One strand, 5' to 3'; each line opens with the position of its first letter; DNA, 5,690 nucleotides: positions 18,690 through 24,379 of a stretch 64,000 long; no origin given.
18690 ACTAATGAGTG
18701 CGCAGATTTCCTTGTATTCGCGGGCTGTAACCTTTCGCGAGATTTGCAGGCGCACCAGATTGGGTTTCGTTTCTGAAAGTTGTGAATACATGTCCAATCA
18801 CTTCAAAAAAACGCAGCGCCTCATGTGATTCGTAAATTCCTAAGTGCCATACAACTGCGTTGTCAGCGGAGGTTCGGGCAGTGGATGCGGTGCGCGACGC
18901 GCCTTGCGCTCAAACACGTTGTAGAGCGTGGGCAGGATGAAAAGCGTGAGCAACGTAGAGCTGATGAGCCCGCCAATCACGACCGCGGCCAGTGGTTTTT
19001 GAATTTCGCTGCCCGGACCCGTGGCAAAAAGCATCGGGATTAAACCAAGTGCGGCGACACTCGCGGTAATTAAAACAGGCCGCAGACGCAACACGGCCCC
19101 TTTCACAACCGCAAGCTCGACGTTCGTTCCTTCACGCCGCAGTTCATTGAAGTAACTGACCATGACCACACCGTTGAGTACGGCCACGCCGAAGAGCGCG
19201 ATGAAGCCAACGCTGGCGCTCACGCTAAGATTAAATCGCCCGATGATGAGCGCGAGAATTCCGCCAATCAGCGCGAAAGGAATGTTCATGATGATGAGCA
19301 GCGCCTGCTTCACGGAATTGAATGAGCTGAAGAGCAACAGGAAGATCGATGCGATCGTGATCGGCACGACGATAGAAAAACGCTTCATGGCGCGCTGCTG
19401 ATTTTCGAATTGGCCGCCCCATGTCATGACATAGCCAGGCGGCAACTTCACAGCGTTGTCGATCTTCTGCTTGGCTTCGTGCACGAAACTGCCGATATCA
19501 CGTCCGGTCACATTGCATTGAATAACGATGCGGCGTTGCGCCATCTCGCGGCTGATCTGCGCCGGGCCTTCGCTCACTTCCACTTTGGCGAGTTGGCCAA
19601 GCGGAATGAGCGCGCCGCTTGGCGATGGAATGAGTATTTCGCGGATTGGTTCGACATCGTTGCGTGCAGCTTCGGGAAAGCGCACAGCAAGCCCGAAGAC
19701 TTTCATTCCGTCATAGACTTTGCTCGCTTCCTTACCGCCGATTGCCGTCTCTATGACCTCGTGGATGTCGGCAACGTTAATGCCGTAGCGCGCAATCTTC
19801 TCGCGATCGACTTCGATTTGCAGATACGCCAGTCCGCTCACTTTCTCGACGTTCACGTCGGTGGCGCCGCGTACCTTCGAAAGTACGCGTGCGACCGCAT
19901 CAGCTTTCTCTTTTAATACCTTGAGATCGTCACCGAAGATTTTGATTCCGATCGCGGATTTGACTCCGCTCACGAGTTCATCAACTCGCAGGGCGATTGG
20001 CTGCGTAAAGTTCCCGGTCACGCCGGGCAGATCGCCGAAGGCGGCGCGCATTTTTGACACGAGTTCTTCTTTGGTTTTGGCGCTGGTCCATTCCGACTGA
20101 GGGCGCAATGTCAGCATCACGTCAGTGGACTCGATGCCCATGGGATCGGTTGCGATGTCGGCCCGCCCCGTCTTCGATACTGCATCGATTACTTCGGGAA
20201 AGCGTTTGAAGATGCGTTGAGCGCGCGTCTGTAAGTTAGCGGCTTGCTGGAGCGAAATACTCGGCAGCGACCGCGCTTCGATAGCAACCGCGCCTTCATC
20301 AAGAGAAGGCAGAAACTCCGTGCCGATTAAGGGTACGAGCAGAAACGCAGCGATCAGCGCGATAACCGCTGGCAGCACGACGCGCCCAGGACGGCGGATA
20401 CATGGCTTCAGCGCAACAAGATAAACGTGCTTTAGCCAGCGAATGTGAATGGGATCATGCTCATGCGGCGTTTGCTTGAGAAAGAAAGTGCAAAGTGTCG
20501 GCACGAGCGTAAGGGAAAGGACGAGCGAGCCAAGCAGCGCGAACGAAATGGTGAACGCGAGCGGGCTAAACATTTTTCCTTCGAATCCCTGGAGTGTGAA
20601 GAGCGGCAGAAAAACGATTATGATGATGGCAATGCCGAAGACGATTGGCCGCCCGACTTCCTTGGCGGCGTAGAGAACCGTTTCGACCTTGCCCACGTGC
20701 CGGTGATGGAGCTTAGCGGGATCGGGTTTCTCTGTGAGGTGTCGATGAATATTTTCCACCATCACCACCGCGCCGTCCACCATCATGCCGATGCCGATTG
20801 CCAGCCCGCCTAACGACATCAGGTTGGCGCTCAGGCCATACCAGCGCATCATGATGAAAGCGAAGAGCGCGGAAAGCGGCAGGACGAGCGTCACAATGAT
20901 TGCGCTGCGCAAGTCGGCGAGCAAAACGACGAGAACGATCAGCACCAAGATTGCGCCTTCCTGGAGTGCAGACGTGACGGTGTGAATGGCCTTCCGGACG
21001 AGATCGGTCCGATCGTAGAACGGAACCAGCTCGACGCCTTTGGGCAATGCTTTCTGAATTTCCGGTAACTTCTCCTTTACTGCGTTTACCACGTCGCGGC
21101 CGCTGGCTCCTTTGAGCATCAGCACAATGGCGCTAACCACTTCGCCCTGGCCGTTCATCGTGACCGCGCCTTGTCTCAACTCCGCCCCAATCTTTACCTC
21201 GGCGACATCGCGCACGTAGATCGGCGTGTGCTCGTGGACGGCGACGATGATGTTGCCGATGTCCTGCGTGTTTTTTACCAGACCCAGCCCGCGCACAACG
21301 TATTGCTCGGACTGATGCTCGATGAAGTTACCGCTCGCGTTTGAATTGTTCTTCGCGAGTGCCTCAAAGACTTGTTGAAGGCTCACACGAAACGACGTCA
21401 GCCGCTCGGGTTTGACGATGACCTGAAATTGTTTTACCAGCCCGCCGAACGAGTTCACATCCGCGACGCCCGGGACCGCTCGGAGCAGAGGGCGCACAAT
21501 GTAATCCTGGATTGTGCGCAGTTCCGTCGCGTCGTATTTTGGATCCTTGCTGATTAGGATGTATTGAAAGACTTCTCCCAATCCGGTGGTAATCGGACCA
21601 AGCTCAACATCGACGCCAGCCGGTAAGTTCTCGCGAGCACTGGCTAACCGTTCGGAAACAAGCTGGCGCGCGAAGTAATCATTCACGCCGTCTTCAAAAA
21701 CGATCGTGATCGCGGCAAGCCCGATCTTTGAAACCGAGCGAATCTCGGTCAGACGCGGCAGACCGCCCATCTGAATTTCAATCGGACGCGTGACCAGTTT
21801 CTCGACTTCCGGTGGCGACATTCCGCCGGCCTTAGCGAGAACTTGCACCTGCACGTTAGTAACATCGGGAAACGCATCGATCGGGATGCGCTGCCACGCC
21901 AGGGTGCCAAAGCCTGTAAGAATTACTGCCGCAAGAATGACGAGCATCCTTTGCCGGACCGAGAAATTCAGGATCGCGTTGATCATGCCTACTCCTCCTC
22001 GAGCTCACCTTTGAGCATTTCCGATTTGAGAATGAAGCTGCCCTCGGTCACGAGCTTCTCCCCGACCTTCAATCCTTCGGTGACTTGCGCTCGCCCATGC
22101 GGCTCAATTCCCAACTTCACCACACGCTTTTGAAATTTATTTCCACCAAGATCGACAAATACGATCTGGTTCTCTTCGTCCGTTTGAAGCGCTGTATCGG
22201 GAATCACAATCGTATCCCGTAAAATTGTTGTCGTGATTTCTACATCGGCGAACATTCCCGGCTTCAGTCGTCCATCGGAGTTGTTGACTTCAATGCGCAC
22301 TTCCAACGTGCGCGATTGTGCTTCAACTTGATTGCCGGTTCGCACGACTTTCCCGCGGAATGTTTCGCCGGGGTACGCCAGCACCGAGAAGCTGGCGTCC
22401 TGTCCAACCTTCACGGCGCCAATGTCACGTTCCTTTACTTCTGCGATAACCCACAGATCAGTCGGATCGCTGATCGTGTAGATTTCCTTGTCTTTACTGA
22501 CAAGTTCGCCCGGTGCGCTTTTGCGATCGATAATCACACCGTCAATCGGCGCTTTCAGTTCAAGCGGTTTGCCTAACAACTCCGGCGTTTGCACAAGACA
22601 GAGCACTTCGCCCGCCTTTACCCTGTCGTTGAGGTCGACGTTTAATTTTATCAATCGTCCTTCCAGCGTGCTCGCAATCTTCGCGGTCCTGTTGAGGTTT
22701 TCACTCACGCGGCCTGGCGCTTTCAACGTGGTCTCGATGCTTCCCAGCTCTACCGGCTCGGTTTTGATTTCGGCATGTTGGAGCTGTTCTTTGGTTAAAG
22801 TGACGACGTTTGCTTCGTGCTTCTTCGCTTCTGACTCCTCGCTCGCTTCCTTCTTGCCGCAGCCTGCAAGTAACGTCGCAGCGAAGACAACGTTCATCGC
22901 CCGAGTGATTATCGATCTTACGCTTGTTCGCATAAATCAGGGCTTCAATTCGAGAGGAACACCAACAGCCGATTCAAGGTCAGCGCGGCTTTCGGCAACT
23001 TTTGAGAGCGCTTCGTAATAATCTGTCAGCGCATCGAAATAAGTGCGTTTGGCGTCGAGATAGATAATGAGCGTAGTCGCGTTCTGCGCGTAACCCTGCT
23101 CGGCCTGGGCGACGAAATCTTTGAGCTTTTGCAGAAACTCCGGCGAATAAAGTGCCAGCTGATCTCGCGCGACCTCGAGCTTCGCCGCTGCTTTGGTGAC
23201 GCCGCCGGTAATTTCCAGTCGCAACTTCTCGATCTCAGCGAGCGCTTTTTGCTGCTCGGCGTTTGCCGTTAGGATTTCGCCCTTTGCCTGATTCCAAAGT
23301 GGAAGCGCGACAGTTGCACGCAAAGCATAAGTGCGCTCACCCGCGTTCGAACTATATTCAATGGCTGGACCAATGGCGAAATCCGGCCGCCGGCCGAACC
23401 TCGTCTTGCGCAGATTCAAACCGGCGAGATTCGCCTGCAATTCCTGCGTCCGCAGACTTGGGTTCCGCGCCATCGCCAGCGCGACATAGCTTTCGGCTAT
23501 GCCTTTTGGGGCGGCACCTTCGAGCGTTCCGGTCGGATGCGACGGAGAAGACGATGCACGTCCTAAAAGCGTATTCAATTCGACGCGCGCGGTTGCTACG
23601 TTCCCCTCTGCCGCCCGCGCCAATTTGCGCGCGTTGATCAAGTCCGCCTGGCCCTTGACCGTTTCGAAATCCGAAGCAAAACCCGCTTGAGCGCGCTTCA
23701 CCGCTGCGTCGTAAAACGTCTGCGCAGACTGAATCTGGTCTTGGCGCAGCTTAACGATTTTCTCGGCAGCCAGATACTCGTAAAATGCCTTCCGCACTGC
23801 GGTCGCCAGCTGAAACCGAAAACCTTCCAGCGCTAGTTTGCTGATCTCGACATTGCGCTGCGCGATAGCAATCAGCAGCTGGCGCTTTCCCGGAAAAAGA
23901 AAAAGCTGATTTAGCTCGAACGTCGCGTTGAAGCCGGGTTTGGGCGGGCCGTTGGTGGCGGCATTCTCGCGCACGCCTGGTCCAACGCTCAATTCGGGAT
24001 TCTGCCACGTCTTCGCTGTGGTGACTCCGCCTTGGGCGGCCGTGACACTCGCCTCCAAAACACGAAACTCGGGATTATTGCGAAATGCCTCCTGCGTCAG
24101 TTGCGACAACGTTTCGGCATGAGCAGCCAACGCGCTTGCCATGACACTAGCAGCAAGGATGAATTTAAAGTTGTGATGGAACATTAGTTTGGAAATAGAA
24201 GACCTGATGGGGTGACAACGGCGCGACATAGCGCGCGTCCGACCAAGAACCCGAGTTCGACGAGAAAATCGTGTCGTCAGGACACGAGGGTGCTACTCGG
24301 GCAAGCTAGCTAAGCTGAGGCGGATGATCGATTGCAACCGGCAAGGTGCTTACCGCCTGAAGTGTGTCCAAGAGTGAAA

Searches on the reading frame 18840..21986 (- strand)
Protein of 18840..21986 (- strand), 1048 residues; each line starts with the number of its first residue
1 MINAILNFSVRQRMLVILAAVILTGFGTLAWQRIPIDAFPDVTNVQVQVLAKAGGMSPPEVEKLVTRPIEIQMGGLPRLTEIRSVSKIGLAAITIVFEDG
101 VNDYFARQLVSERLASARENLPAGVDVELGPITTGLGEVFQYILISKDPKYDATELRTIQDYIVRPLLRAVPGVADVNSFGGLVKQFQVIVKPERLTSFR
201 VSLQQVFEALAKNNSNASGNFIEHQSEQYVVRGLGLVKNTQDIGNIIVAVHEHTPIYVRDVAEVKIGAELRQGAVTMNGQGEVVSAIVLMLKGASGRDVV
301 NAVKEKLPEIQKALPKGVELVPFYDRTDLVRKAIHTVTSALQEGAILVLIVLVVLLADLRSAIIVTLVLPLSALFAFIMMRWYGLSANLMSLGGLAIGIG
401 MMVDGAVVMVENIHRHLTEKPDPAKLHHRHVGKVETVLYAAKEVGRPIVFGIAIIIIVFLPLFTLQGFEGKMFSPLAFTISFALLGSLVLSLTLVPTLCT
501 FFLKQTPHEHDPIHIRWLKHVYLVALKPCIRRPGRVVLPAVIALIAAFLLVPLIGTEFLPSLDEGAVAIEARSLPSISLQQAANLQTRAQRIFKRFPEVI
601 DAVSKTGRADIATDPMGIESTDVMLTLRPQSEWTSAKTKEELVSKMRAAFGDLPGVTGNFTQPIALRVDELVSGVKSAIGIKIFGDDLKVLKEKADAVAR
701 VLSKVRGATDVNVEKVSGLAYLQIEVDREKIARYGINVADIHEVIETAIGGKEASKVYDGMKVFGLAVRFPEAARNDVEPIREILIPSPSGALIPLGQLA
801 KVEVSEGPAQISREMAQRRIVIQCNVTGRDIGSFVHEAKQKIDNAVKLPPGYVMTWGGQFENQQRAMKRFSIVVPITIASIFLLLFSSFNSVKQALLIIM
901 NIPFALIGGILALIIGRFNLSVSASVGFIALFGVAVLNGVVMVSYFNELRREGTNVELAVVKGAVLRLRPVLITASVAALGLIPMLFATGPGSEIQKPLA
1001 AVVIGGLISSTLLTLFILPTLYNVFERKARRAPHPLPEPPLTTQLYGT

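Call 63: search_protein_families(library=pfam, proteins=[window:18840-21986:-], max_evalue=0.00001)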
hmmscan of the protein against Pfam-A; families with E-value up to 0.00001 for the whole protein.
window:18840-21986:- (1048 aa): 2 families
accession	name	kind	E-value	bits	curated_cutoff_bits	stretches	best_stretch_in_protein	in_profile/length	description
PF00873.25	ACR_tran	-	0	1031.1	28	1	5-1025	1-1020/1021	AcrB/AcrD/AcrF family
PF03176.21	MMPL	-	6.2e-07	29.1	20.5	0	865-1028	140-305/333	MMPL family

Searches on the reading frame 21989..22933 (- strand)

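Call 63: search_protein_families(library=pfam, proteins=[window:21989-22933:-], max_evalue=0.00001)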
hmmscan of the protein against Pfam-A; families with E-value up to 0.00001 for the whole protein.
window:21989-22933:- (314 aa): 2 families
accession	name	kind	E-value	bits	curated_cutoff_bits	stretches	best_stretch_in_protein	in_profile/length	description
PF16576.10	HlyD_D23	-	9.8e-42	143.1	30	2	124-229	109-214/214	Barrel-sandwich domain of CusB or HlyD membrane-fusion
PF13437.12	HlyD_3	-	9.9e-20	71.7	22.2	1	126-226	2-106/106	HlyD family secretion protein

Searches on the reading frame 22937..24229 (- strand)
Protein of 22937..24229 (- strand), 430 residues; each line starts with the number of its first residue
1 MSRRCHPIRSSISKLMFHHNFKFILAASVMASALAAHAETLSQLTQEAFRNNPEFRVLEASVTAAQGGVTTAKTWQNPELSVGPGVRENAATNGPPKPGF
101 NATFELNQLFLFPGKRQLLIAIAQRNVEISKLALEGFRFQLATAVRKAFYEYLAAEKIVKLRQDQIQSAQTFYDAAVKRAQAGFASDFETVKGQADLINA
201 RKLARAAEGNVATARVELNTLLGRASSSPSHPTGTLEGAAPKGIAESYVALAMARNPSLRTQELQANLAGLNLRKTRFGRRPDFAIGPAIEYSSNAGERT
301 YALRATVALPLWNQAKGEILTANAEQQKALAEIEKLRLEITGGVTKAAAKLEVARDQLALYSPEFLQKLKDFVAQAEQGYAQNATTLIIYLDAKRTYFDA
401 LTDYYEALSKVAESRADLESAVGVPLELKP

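Call 63: search_protein_families(library=pfam, proteins=[window:22937-24229:-], max_evalue=0.00001)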
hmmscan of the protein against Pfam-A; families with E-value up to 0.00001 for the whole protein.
window:22937-24229:- (430 aa): 1 family
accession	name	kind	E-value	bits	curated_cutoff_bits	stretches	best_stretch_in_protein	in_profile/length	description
PF02321.23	OEP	-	6.1e-42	144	22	2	41-223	1-187/187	Outer membrane efflux protein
